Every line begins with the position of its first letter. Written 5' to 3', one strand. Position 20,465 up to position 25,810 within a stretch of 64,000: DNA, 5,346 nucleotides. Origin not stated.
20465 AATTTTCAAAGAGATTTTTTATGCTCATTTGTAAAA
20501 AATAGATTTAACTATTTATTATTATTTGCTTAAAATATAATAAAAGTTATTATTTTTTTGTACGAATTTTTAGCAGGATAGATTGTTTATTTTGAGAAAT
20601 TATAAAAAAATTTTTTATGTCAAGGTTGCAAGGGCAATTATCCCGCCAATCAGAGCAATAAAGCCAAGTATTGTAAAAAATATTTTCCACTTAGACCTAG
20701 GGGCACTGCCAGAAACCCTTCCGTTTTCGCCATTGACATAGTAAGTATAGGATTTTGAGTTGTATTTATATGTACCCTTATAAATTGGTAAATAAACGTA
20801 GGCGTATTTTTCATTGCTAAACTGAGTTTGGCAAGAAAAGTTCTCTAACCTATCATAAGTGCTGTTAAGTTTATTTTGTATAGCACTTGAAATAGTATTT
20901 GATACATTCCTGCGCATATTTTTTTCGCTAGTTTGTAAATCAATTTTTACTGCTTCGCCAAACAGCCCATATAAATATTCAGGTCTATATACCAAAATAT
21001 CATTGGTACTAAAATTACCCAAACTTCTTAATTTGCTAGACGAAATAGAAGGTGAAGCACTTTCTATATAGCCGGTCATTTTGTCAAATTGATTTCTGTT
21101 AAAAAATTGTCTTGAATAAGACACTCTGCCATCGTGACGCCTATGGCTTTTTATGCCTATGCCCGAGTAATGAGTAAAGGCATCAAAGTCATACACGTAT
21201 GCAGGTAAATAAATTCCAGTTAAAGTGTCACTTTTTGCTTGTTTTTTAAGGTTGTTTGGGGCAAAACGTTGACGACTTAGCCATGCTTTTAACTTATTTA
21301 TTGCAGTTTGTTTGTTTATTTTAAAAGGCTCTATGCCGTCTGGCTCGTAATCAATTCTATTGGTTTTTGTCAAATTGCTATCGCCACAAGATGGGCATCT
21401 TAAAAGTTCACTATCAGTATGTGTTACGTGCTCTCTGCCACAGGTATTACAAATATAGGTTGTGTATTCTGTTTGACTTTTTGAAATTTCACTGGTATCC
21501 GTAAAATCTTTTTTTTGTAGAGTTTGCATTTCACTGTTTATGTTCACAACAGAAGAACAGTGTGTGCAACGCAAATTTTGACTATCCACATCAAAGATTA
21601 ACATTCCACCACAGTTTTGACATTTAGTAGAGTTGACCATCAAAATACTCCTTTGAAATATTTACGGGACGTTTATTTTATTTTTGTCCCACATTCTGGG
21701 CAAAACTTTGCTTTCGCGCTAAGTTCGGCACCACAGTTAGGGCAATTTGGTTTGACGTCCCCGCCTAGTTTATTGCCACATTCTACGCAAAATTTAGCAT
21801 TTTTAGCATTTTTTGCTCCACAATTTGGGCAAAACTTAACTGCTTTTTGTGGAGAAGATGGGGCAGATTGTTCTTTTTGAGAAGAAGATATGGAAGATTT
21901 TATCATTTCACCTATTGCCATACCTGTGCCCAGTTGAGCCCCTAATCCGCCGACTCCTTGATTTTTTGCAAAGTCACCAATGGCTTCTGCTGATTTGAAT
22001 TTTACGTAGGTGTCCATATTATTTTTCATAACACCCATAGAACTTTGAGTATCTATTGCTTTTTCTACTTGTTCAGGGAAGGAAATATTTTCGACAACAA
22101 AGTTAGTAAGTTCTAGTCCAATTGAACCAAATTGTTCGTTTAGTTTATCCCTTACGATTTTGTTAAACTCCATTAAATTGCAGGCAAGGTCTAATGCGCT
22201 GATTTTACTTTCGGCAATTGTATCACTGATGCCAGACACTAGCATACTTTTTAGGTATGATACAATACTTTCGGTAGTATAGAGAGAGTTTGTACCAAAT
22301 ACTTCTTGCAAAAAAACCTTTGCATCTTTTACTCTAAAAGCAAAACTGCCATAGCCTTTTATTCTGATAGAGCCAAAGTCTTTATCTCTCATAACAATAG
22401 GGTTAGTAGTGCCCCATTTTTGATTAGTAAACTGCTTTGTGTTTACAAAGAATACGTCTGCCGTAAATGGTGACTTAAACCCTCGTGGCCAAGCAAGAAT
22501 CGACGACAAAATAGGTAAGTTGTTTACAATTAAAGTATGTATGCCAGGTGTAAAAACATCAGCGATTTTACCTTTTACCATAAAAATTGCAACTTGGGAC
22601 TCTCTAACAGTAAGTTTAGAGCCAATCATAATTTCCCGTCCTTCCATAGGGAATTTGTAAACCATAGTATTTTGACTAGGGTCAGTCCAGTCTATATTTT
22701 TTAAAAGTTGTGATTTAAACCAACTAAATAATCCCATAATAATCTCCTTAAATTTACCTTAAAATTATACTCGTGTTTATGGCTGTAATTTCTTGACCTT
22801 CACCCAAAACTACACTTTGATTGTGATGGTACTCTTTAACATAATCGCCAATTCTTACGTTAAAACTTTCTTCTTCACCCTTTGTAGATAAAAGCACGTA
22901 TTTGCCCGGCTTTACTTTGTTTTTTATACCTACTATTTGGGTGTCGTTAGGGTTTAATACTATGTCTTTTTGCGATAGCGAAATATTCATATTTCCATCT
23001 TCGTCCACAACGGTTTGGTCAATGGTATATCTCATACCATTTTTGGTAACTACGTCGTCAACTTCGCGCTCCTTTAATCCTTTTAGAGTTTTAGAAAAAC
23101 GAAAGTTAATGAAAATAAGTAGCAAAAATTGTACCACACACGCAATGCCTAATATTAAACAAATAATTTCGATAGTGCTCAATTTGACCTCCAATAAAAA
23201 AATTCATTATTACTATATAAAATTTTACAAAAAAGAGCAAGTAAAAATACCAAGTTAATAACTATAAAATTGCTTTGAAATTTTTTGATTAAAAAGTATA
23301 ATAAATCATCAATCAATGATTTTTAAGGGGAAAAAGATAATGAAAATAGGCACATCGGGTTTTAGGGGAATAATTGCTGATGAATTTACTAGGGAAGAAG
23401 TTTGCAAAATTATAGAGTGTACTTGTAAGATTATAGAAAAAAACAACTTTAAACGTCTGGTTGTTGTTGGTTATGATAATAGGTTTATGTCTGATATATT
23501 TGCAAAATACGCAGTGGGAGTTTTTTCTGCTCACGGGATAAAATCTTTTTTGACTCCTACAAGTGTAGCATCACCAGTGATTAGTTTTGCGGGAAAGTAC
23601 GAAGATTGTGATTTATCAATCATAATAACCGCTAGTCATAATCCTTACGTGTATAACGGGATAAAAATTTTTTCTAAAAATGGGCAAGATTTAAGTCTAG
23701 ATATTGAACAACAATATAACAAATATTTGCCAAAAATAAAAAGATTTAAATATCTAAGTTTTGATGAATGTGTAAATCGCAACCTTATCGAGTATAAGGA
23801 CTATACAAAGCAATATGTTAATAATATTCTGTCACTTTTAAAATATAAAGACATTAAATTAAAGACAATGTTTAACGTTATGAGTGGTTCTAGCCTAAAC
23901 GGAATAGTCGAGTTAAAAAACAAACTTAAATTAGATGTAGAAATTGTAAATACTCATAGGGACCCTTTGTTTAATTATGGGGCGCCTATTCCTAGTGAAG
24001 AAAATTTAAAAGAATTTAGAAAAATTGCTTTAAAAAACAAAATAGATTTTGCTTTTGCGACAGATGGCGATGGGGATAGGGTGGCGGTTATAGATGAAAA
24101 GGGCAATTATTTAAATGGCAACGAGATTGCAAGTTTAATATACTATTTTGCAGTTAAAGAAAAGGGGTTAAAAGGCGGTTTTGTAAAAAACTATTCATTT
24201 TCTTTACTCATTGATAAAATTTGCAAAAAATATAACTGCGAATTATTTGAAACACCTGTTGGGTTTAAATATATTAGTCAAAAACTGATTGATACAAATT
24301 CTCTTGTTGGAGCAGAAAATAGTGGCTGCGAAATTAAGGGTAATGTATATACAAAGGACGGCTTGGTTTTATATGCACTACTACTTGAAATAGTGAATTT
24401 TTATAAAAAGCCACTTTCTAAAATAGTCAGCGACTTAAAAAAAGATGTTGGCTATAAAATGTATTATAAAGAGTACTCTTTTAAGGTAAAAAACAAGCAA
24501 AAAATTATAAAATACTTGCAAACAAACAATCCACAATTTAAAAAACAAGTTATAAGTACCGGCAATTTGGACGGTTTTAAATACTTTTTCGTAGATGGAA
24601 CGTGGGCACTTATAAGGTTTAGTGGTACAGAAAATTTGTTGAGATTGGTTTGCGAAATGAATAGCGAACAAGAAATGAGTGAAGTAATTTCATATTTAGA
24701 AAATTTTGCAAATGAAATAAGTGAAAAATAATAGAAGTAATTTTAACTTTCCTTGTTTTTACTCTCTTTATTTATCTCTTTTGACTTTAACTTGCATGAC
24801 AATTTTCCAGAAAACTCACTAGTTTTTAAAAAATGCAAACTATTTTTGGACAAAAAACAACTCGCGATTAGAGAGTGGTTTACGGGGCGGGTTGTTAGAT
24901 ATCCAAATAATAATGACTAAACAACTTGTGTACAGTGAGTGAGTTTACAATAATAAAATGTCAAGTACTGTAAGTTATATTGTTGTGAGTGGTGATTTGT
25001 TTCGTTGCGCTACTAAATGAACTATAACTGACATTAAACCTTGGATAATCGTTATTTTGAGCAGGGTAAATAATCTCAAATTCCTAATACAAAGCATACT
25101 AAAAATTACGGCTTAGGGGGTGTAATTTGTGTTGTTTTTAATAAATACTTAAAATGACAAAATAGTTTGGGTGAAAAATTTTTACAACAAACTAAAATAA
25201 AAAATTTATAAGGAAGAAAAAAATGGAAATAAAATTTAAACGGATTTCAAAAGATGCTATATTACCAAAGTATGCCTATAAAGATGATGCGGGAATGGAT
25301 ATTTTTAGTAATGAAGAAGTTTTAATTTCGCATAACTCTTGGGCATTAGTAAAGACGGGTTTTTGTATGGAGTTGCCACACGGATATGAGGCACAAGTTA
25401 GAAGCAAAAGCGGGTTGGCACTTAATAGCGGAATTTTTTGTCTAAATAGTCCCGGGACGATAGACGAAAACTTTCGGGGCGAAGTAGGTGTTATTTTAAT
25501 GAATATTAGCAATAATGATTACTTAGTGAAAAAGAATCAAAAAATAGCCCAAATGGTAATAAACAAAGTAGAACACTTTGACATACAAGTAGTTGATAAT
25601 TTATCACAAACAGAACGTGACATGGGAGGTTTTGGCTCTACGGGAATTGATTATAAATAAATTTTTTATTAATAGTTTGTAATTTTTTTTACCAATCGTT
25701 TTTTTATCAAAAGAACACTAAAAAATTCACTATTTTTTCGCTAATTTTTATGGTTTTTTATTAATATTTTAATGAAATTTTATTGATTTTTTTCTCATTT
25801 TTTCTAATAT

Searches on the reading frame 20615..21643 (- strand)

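Call 6: search_protein_families(library=pfam, proteins=[window:20615-21643:-])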
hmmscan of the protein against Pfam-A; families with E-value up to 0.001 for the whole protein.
window:20615-21643:- (342 aa): 2 families
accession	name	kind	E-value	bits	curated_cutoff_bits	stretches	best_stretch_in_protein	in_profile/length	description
PF08271.17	Zn_Ribbon_TF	-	6.5e-06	26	29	1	7-39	2-35/43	TFIIB zinc-binding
PF12773.13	DZR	-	0.00079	20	27.3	0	5-37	12-38/45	Double zinc ribbon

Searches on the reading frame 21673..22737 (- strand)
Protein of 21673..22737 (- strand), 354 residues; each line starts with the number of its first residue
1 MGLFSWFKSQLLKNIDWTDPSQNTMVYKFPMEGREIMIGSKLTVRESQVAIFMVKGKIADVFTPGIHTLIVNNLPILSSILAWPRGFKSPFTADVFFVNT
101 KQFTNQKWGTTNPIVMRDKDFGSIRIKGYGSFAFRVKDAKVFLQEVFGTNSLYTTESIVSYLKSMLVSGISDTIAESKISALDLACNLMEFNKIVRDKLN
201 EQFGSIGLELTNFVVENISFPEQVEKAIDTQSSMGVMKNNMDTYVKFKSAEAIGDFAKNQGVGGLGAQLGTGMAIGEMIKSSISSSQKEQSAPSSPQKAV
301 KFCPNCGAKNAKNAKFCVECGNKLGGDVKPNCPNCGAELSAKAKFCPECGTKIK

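Call 6: search_protein_families(library=pfam, proteins=[window:21673-22737:-])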
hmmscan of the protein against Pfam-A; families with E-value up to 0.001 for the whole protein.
window:21673-22737:- (354 aa): 10 families
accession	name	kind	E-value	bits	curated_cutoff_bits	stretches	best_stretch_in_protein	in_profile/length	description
PF13421.11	Band_7_1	-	5.7e-78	261.8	24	1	26-236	1-211/211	SPFH domain-Band 7 family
PF01145.31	Band_7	-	9.4e-17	62.1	23.6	1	43-230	2-157/176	SPFH domain / Band 7 family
PF13240.11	Zn_Ribbon_1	-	1.7e-16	59.9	25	2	332-352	2-22/23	zinc-ribbon domain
PF12773.13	DZR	-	6.6e-12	45.8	27.3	1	303-350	1-45/45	Double zinc ribbon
PF13248.11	Zn_ribbon_3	-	5.4e-11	42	27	2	331-353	4-26/26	zinc-ribbon domain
PF24460.1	DUF7575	-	2e-07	30.7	28.5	1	330-353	4-27/28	Domain of unknown function (DUF7575)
PF24463.1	DUF7577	-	1.3e-06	28.4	28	1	303-324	5-26/27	Domain of unknown function (DUF7577)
PF17032.10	Zn_ribbon_15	-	1.3e-05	26.3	28.9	0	319-350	42-73/73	zinc-ribbon family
PF18912.6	DZR_2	-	3.4e-05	24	27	1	303-349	10-55/56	Double zinc ribbon domain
PF22747.2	Zn_ribbon_DUF2089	-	0.00092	19.7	27.6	1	332-354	1-23/32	DUF2089 zinc ribbon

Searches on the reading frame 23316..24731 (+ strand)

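Call 6: search_protein_families(library=pfam, proteins=[window:23316-24731:+])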
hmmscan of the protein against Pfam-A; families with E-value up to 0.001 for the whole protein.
window:23316-24731:+ (471 aa): 4 families
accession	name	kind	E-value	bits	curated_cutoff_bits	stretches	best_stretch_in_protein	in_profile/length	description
PF02878.22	PGM_PMM_I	-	6.6e-31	107.3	22.5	1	10-133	3-126/138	Phosphoglucomutase/phosphomannomutase, alpha/beta/alpha domain I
PF02880.22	PGM_PMM_III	-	3.8e-20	72.6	20.7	1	267-374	1-111/115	Phosphoglucomutase/phosphomannomutase, alpha/beta/alpha domain III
PF02879.22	PGM_PMM_II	-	3.9e-17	63.1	29.3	1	166-263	2-103/103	Phosphoglucomutase/phosphomannomutase, alpha/beta/alpha domain II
PF00408.26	PGM_PMM_IV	-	3e-08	34.1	23.1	1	389-457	4-61/68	Phosphoglucomutase/phosphomannomutase, C-terminal domain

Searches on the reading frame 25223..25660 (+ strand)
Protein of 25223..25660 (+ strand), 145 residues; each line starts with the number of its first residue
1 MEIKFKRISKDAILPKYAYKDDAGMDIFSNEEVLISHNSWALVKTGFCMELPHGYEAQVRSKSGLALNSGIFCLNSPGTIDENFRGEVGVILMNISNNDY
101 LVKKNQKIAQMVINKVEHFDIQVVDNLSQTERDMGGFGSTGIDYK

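Call 6: search_protein_families(library=pfam, proteins=[window:25223-25660:+])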
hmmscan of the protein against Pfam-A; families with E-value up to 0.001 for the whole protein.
window:25223-25660:+ (145 aa): 2 families
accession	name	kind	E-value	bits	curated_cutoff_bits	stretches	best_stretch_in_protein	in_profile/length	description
PF00692.24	dUTPase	-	2.8e-27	95.5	22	1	11-141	2-129/129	dUTPase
PF22769.1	DCD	-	3.2e-08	34.3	27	1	30-115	68-152/153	dCTP deaminase-like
